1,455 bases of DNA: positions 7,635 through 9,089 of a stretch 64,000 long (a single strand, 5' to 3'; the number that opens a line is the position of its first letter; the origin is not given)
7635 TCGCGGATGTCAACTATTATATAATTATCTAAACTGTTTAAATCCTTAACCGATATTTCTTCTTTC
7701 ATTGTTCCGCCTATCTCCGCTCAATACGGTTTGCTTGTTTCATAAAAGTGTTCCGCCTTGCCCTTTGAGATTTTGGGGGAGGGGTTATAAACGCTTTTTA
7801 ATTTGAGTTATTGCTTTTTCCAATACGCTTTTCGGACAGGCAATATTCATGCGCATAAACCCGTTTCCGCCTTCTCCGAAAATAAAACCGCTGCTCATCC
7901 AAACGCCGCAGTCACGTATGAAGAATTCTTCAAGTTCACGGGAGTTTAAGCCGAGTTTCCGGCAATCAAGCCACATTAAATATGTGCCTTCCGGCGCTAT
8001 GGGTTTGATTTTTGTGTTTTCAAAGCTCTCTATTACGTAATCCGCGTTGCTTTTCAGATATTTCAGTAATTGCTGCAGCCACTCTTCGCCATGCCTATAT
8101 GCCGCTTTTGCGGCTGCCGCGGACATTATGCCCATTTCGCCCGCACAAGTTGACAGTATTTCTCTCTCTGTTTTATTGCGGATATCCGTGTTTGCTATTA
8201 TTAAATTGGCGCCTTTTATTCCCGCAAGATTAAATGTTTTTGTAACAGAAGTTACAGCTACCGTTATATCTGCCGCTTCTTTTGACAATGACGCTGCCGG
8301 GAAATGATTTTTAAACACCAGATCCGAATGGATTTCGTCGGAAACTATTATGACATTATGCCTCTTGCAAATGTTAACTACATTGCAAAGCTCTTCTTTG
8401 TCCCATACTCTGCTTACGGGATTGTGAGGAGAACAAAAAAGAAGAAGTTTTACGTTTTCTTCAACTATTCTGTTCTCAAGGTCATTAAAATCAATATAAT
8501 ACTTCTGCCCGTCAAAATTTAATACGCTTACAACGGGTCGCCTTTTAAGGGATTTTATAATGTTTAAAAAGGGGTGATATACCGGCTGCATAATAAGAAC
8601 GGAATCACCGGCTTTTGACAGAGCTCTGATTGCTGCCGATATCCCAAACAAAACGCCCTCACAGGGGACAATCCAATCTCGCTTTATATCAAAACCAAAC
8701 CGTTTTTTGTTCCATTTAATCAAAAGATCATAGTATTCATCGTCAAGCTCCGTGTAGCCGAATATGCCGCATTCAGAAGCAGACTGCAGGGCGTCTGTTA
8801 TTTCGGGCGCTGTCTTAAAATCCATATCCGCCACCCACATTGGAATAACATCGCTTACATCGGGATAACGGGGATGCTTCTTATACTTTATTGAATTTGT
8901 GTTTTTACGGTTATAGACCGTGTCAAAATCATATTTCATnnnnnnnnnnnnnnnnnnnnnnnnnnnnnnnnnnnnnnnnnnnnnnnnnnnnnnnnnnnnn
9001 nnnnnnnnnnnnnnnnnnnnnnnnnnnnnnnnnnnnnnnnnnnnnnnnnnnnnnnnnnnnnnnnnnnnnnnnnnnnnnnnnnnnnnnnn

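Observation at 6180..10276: Sulfur-trafficking gene cluster: rhodanese-TtcA fusion, PatB-type C-S lyase and TcdA(CsdL) E1-like enzyme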

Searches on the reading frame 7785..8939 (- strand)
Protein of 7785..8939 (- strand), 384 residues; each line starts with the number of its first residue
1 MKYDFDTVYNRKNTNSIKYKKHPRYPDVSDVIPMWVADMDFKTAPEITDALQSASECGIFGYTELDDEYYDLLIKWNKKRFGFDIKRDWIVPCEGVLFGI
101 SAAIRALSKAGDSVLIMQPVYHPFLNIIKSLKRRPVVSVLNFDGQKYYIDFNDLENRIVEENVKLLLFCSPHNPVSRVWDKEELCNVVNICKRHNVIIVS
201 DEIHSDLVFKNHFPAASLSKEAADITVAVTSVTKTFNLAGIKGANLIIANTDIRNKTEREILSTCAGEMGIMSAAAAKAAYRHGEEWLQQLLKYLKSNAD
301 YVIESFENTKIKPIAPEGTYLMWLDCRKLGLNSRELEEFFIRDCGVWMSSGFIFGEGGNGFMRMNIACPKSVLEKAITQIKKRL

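Call 3: search_protein_families(library=pfam, proteins=[window:7785-8939:-])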
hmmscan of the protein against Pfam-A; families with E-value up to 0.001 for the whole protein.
window:7785-8939:- (384 aa): 2 families
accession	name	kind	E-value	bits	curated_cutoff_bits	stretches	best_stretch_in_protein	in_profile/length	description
PF00155.27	Aminotran_1_2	-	8.7e-45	153.9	19.7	1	31-380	3-361/361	Aminotransferase class I and II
PF01053.26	Cys_Met_Meta_PP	-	2e-08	33.7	27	1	100-210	80-182/381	Cys/Met metabolism PLP-dependent enzyme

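Call 4: search_protein_families(library=ncbifam, proteins=[window:7785-8939:-])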
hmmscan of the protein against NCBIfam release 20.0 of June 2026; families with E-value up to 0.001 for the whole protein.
window:7785-8939:- (384 aa): 75 families (the best 25 are shown)
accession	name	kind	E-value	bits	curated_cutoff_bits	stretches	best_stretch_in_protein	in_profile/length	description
TIGR04350.1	C_S_lyase_PatB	subfamily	4e-130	434.1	340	1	5-382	1-381/384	PatB family C-S lyase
NF004770.0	PRK06108.1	subfamily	1.1e-39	136.4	422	1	27-382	34-390/396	pyridoxal phosphate-dependent aminotransferase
NF004975.0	PRK06348.1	equivalog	5.3e-39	134.3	549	1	26-382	26-381/384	pyridoxal phosphate-dependent aminotransferase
NF041364.1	GntC_guanitoxin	equivalog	8.5e-39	133.4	415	1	78-382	51-355/356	guanitoxin biosynthesis PLP-dependent (S)-gamma-hydroxy-L-arginine cyclodehydratase GntC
NF006756.0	PRK09276.1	subfamily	1e-38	133.3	507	1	20-382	22-384/387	LL-diaminopimelate aminotransferase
TIGR03540.1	DapC_direct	equivalog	5.7e-38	130.8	593.25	1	21-382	21-382/383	LL-diaminopimelate aminotransferase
NF005816.0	PRK07682.1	equivalog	1.1e-37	129.7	620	1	28-382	28-381/390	aminotransferase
NF041091.1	asp_aminotase_Arch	equivalog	1.1e-34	119.9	550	1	29-382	27-373/376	aspartate aminotransferase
NF005855.0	PRK07777.1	equivalog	1.7e-33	116.5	553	1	78-379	79-383/391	pyridoxal phosphate-dependent aminotransferase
TIGR01264.1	tyr_amTase_E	equivalog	3.1e-32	111.9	474.25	1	11-381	17-396/403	tyrosine transaminase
NF005817.0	PRK07683.1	equivalog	5.1e-32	111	575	1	29-382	28-379/387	aminotransferase A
NF004611.0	PRK05942.1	equivalog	2.3e-30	105.8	628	1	37-382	43-388/394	aspartate aminotransferase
TIGR01265.1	tyr_nico_aTase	subfamily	5.5e-30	104.6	292.45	1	40-382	46-397/403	tyrosine/nicotianamine family aminotransferase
NF006229.0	PRK08361.1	equivalog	6.7e-30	104.4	624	1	27-383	31-387/391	aspartate aminotransferase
NF005588.0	PRK07309.1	equivalog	1.1e-29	103.5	576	1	27-382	28-384/391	pyridoxal phosphate-dependent aminotransferase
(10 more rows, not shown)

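Call 35: search_solved_structures(query=window:7785-8939:-, max_evalue=1e-20)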
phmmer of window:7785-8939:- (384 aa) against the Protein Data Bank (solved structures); distinct sequences matched with E-value up to 1e-20: 23.
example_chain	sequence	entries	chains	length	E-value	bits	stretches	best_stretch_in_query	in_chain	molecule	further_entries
4dgt_A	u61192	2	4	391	3e-95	322.5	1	1-382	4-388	Putative pyridoxal phosphate-dependent transferase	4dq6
3l8a_A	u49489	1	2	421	1e-83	284.5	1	2-380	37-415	Putative aminotransferase, probable beta-cystathionase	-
1c7n_A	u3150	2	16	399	4.3e-83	282.5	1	1-383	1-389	CYSTALYSIN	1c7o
6qp3_A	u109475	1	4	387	5.5e-80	272.3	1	4-382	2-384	Cystathionine beta-lyase PatB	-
9k71_A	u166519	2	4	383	1.4e-78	267.6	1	6-381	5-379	cysteine-S-conjugate beta-lyase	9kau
3t32_A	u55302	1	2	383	1.7e-78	267.4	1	6-381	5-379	Aminotransferase, class I/II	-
8juj_A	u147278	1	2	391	4.6e-78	265.9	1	6-381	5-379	Aspartate aminotransferase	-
3b1c_A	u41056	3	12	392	9e-77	261.7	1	2-377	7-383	BetaC-S lyase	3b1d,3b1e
3dzz_A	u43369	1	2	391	4.8e-76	259.3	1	3-381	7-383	putative pyridoxal 5'-phosphate-dependent C-S lyase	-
8y54_A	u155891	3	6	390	1.6e-75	257.6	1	3-381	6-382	cysteine-S-conjugate beta-lyase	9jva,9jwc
9m0q_A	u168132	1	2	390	1.1e-74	254.8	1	3-381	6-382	cysteine-S-conjugate beta-lyase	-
5z0q_C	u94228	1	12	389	1.9e-69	237.6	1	1-382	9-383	Aminotransferase, class I and II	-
7qug_A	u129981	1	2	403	1.2e-65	225.1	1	3-382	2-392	carbon-sulfur lyase FnaPatB1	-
6qp1_A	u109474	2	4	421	9.8e-62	212.2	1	2-382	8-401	Aminotransferase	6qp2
1d2f_A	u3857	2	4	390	3.1e-58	200.7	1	3-378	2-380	MALY PROTEIN | Protein MalY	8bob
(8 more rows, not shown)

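Call 69: search_solved_structures(query=window:7785-8939:-, max_evalue=1e-80, show_alignments=3)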
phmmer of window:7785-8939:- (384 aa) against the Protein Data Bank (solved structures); distinct sequences matched with E-value up to 1e-80: 3.
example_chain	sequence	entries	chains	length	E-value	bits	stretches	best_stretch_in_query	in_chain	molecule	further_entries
4dgt_A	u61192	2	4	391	3e-95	322.5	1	1-382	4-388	Putative pyridoxal phosphate-dependent transferase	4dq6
3l8a_A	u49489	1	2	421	1e-83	284.5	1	2-380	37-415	Putative aminotransferase, probable beta-cystathionase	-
1c7n_A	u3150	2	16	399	4.3e-83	282.5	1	1-383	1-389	CYSTALYSIN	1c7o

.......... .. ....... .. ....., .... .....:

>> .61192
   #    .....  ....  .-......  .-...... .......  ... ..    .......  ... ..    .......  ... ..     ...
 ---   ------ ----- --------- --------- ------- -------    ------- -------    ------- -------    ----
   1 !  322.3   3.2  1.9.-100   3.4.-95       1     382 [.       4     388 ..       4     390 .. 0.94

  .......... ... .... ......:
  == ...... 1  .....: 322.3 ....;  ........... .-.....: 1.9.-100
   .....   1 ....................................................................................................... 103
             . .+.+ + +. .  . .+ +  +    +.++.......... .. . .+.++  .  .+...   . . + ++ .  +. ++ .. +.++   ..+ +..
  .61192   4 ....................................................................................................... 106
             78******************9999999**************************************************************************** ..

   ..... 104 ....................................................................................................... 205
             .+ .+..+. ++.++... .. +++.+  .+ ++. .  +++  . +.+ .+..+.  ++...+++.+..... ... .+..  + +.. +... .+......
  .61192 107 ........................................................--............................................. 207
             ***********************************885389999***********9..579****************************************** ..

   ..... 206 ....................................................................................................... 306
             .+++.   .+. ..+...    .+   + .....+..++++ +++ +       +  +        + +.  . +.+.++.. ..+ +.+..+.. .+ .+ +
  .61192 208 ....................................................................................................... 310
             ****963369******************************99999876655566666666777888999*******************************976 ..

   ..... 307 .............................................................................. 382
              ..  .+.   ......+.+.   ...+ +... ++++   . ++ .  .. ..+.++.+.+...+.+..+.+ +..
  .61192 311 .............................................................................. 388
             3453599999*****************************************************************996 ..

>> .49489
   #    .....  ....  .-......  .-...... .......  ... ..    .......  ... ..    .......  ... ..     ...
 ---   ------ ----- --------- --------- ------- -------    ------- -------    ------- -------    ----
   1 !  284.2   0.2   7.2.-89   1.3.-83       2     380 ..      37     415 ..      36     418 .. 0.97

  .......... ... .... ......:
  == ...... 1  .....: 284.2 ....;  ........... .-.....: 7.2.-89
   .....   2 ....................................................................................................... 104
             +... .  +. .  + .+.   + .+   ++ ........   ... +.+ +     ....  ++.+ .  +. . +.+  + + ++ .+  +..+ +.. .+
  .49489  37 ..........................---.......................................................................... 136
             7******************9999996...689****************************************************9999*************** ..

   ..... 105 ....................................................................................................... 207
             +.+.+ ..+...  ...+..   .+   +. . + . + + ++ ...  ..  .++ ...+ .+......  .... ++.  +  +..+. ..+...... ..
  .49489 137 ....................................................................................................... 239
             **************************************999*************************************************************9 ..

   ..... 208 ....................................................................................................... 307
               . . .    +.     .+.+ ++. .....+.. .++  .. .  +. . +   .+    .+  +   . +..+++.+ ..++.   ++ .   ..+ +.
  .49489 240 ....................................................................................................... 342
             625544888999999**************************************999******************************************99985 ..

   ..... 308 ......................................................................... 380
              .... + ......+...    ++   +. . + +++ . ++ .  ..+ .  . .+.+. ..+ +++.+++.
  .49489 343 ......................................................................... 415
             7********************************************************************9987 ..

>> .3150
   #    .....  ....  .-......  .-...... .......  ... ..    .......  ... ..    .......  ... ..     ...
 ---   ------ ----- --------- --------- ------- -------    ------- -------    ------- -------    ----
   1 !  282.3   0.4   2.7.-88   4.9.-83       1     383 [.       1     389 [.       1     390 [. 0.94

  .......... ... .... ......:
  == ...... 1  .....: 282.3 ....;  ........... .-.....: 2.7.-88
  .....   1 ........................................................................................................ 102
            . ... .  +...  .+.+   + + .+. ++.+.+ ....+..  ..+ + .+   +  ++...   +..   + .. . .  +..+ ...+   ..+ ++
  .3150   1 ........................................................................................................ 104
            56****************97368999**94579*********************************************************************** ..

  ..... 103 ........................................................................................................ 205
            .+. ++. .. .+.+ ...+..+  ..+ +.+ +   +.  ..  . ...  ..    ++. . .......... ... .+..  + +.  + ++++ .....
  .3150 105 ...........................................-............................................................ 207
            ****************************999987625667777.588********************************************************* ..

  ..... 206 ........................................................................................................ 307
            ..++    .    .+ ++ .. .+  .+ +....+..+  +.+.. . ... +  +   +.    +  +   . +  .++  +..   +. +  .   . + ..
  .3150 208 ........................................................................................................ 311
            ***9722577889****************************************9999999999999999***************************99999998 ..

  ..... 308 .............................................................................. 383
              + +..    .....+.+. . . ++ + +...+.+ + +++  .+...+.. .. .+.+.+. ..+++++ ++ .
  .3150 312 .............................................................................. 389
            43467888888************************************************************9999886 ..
